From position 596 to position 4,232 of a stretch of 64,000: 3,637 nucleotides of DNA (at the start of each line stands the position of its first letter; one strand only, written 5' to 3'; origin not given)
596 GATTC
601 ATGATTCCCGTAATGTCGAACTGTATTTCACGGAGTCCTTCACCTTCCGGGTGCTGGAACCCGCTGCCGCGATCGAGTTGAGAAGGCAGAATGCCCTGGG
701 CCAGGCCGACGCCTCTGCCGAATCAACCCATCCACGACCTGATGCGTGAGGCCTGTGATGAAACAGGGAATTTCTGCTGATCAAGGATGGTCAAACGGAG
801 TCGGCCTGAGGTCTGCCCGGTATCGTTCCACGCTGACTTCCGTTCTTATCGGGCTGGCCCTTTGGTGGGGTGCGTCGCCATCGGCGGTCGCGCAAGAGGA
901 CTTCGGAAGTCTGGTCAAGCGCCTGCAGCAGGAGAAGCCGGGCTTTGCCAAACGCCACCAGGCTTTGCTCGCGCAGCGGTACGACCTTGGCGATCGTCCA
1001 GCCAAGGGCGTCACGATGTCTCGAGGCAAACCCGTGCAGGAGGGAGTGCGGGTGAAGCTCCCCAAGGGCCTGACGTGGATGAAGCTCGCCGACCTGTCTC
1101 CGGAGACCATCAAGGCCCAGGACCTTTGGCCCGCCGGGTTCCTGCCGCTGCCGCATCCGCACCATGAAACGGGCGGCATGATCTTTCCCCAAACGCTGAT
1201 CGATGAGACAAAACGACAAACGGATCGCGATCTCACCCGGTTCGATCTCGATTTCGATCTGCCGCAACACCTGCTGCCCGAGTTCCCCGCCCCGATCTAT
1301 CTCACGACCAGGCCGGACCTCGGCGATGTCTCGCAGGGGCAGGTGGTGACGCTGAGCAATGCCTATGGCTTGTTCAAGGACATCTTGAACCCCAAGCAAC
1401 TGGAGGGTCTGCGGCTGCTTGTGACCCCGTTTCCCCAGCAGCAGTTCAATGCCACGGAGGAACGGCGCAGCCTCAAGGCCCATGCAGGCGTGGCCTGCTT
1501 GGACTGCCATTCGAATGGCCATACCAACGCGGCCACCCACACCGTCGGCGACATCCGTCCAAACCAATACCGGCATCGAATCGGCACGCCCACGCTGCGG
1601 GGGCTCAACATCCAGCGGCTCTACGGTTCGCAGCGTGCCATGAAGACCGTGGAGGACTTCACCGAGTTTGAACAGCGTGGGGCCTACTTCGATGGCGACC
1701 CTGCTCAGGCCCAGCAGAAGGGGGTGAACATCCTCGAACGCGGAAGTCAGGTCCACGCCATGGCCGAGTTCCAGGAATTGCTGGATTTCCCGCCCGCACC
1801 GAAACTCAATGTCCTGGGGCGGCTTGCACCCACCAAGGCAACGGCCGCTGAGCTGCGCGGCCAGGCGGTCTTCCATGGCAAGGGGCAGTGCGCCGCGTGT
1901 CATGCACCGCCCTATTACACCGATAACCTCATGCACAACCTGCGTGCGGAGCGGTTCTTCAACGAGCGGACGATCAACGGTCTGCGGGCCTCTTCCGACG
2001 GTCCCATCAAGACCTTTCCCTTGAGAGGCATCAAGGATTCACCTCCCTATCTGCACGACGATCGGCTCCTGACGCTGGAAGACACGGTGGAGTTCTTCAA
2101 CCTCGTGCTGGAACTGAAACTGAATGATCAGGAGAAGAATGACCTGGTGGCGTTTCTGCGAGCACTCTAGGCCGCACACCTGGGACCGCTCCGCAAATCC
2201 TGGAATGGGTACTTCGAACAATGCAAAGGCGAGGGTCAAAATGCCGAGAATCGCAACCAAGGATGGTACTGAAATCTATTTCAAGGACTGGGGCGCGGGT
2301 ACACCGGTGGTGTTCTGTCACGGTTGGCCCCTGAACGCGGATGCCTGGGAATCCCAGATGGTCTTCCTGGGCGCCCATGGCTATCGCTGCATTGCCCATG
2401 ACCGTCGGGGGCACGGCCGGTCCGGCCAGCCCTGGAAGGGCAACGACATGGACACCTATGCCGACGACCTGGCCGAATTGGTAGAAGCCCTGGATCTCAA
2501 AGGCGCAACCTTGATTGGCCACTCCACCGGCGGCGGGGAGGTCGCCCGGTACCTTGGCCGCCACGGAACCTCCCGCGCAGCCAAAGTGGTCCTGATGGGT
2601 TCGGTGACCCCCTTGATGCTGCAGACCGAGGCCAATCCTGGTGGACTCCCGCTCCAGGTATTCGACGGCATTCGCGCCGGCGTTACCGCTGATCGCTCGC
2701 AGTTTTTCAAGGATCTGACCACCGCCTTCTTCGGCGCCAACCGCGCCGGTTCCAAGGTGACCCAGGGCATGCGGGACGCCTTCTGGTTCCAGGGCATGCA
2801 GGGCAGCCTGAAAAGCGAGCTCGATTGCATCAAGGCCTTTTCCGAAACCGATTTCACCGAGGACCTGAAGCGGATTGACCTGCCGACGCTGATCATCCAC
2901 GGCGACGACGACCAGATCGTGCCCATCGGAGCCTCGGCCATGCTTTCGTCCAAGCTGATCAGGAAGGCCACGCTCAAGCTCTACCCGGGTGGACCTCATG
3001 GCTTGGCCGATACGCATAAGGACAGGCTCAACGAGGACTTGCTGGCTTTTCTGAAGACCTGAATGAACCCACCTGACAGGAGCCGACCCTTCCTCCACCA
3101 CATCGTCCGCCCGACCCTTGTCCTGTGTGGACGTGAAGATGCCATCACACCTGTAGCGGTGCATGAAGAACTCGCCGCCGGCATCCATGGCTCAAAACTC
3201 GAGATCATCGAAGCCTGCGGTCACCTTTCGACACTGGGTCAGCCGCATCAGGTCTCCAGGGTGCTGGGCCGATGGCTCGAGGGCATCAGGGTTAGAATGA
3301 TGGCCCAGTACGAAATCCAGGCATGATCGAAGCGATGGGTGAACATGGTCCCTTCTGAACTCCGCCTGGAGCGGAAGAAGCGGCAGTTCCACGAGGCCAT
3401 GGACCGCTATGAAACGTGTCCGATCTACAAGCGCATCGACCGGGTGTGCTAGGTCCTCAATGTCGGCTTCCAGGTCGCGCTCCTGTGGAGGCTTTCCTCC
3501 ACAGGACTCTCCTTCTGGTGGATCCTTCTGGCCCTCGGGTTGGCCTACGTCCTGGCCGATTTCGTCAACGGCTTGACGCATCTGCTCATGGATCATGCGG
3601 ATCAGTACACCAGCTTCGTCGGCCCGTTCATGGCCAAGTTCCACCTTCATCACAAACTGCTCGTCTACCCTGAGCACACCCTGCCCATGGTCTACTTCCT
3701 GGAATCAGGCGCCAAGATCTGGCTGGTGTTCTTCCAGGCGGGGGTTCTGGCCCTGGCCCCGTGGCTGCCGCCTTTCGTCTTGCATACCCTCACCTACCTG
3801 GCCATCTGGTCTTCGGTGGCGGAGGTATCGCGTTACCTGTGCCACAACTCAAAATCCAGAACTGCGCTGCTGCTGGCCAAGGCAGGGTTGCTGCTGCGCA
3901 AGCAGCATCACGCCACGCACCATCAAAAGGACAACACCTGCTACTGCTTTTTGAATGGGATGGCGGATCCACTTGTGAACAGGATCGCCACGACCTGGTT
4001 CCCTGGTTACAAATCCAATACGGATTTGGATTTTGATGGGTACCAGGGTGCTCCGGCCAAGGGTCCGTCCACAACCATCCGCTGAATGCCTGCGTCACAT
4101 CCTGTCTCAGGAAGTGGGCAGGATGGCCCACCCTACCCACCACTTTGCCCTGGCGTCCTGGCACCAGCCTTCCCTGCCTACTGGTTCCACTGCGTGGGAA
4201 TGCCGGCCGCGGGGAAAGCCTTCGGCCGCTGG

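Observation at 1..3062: Encapsulin coupled to an exported di-heme cytochrome c and a non-heme haloperoxidase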

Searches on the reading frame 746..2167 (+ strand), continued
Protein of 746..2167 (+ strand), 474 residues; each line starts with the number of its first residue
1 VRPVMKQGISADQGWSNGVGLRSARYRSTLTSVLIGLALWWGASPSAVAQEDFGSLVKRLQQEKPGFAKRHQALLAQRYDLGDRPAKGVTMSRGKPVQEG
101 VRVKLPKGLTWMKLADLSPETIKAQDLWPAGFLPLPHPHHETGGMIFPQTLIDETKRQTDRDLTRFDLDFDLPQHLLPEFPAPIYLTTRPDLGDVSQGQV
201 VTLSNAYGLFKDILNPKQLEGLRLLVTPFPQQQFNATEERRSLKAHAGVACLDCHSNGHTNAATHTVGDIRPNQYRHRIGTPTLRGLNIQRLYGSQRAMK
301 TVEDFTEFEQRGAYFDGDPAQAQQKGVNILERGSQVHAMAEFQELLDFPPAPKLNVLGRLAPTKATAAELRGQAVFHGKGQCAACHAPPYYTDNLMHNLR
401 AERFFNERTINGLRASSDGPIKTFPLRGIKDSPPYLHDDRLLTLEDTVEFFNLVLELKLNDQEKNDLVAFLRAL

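Call 67: find_encoding_contigs(protein=P0006, flank=8000, max_places=3)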
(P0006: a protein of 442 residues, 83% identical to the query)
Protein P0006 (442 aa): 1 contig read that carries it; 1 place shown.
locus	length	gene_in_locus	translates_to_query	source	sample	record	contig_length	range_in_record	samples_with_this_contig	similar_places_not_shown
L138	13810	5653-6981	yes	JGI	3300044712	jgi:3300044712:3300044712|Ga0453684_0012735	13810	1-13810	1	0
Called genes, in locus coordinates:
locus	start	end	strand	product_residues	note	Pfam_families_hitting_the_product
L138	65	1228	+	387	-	PF01266:DAO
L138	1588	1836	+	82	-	-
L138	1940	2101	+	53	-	-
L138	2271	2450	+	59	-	-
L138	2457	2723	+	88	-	-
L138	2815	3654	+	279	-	PF03372:Exo_endo_phos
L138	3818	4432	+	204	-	PF02777:Sod_Fe_C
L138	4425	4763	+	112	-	PF22277:EncFtn-like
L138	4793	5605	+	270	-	PF04454:Linocin_M18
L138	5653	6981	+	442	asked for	-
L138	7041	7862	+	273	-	PF00561:Abhydrolase_1, PF12146:Hydrolase_4, PF12697:Abhydrolase_6, PF00326:Peptidase_S9 (weak)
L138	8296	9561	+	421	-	PF07396:Porin_O_P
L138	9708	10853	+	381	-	PF13433:Peripla_BP_5, PF13458:Peripla_BP_6, PF01094:ANF_receptor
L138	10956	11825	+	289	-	PF02653:BPD_transp_2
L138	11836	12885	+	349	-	PF02653:BPD_transp_2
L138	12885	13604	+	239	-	PF13476:AAA_23 (weak), PF00005:ABC_tran, PF13304:AAA_21 (faint), PF12399:BCA_ABC_TP_C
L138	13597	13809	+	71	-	?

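Call 70: search_solved_structures(query=L001:762-1097:+, max_evalue=0.001, show_alignments=2)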
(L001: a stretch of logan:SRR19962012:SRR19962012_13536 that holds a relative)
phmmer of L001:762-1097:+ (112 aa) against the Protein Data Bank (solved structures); distinct sequences matched with E-value up to 0.001: 12.
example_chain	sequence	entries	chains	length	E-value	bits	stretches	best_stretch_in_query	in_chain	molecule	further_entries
3k6c_A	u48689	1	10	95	3.1e-28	101.1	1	9-90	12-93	Uncharacterized protein NE0167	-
33bf_A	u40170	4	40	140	1.8e-25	92.3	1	13-105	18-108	Encapsulated ferritin-like protein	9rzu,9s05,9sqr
5da5_A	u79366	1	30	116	5.3e-25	90.7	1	13-94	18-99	Rru_A0973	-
5l8b_A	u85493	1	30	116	3.7e-24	88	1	13-94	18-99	Uncharacterized protein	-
6suw_A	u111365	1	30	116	3.8e-24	88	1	13-94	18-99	Uncharacterized protein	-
5l89_A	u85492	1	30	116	3.8e-24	88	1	13-94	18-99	Rru_A0973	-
6sv1_A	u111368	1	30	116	3.8e-24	88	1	13-94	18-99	Encapsulated Ferritin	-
5l8g_A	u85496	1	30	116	1.4e-23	86.2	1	13-94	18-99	Uncharacterized protein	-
7oe2_1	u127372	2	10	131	6.1e-23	84.1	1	10-102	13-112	Haliangium ochraceum Encapsulated ferritin localisation sequence | Haliangium ochraceum encapsulated ferritin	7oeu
5n5f_A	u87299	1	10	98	2.9e-22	81.9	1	10-92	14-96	encapsulated ferritin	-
5l8f_A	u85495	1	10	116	7.1e-22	80.7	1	13-94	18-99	Rru_A0973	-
7s8t_A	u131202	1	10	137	8.8e-07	32.2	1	22-103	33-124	EncC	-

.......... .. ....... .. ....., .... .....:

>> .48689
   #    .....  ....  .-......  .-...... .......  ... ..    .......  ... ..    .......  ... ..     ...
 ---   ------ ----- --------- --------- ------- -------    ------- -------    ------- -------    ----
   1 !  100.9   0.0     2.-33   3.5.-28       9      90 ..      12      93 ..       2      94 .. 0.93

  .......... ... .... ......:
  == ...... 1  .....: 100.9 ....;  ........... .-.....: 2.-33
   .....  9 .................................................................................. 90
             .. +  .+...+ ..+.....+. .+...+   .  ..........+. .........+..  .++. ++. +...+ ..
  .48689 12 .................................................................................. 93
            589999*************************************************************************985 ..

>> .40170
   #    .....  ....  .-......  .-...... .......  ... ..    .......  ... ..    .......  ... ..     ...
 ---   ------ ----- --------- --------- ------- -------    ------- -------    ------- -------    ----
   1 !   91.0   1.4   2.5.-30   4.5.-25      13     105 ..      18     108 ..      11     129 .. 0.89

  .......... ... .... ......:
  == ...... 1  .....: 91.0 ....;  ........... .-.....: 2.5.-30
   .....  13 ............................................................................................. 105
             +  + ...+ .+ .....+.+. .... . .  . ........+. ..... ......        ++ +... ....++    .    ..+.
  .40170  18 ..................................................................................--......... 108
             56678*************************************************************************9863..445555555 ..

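Call 71: search_solved_structures(query=L001:1130-1990:+, max_evalue=1e-10, show_alignments=1)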
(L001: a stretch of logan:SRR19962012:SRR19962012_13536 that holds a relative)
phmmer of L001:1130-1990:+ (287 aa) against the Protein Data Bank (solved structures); distinct sequences matched with E-value up to 1e-10: 23.
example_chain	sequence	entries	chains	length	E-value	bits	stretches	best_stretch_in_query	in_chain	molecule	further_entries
7odw_A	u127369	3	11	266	1.5e-71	244.6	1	3-266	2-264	Linocin_M18 bacteriocin protein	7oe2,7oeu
9ry4_A0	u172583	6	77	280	6.2e-65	222.9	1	2-267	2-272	Type 1 encapsulin shell protein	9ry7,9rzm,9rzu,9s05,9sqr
9fn9_A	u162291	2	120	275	2.9e-60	207.6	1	5-265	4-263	29 kDa antigen Cfp29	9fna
7boj_A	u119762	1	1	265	3.4e-60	207.3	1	5-263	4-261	29 kDa antigen Cfp29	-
8u50_A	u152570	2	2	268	6e-60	206.5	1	5-265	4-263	Klebsiella pneumoniae family 1 encapsulin shell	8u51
7lij_A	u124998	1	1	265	2.5e-59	204.5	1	3-265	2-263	Maritimacin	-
7lik_A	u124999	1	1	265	2.5e-59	204.5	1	3-265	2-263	Maritimacin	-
7k5w_A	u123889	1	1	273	2.7e-59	204.4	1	3-266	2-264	Maritimacin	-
3dkt_A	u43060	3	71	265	3.5e-59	204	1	3-265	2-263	Maritimacin | Type 1 encapsulin shell protein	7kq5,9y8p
7mu1_A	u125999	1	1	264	4e-59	203.8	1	3-265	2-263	Maritimacin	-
9bkx_A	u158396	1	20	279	4e-59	203.8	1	5-269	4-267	Type 1 encapsulin shell protein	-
7phm_Z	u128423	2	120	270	7.4e-59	202.9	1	5-265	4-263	29 kDa antigen CFP29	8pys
7p1t_A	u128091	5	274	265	1.1e-58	202.4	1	5-264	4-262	29 kDa antigen, Cfp29 | Type 1 encapsulin shell protein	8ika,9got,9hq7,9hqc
7lil_A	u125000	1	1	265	4.5e-58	200.4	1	3-265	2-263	Maritimacin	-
9i8d_A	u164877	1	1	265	2.6e-57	197.9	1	5-263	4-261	Encapsulin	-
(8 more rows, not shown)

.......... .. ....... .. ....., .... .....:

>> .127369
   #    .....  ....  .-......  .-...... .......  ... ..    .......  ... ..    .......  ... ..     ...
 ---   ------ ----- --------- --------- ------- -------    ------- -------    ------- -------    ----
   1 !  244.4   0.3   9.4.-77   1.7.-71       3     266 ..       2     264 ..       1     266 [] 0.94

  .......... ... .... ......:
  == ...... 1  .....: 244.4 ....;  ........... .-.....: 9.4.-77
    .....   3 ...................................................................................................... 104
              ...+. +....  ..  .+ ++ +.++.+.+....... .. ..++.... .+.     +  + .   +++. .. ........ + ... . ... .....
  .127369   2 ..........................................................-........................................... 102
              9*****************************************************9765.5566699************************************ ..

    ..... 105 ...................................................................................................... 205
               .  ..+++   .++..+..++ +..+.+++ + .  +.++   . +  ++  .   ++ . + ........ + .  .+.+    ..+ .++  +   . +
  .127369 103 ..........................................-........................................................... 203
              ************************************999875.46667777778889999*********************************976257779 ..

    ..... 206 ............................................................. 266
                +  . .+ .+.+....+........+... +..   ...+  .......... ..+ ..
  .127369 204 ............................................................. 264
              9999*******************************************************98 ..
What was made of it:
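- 1..749 (+): 3' part (248 codons plus stop) of a family 1 encapsulin shell gene. The full gene is 287 aa (L001 1130-1993). It includes a roughly 20-aa C-terminal tail beyond the family profile. The closest solved shell is the Haliangium ochraceum T=1 encapsulin 7odw at 1.5e-71 (call 71).
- On Family 1 encapsulin system, Flp/EncFtn cargo type: PDB 7odw at 1.5e-71 (call 71).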

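Call 78: search_protein_families(library=pfam, proteins=[L001:2-334:+], max_evalue=0.001)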
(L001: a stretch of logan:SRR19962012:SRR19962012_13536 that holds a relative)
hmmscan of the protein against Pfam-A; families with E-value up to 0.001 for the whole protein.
L001:2-334:+ (111 aa): 2 families
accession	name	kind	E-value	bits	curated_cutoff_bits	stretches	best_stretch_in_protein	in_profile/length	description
PF25601.1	AAA_lid_14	-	2.3e-11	43.8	27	1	1-44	42-83/87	AAA+ ATPase lid domain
PF02954.25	HTH_8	-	8.6e-11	41.8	22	1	52-92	2-42/42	Bacterial regulatory protein, Fis family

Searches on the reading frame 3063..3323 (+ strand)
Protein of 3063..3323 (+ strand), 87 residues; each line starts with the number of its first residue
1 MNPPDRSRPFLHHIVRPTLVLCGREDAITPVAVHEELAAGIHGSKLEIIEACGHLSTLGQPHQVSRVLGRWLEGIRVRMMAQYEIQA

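Call 4: search_protein_families(library=pfam, proteins=[window:3063-3323:+], max_evalue=0.01)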
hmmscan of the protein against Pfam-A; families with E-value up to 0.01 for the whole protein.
window:3063-3323:+ (87 aa): 4 families
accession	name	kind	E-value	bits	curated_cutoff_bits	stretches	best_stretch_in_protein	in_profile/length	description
PF00561.26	Abhydrolase_1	-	3.9e-05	23.9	25.8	1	7-56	191-240/245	alpha/beta hydrolase fold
PF08386.16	Abhydrolase_4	-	0.00049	20.6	21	1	16-61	35-80/103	TAP-like protein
PF12697.13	Abhydrolase_6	-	0.002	19.3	26.3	1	10-66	161-216/217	Alpha/beta hydrolase family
PF20426.4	NBCH_WD40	-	0.0025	17.2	50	1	16-45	180-209/350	Neurobeachin beta propeller domain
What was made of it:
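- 3063..3326 (+): 87-codon remnant of a second alpha/beta hydrolase: the C-terminal third only, with the Asp and His regions but no nucleophile. It begins at the base after the cpo stop. Abhydrolase_1 profile positions 191-240 of 245 at 3.9e-5 (call 4).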

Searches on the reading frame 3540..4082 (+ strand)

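Call 4: search_protein_families(library=pfam, proteins=[window:3540-4082:+], max_evalue=0.01)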
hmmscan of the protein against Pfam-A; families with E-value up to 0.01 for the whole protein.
window:3540-4082:+ (181 aa): 2 families
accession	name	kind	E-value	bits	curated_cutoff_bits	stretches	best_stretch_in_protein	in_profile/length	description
PF10520.15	Lipid_desat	-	2.3e-11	44.5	26.4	1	3-149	1-154/175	Lipid desaturase domain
PF04116.19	FA_hydroxylase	-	9.7e-05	23.2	31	1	2-145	4-129/132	Fatty acid hydroxylase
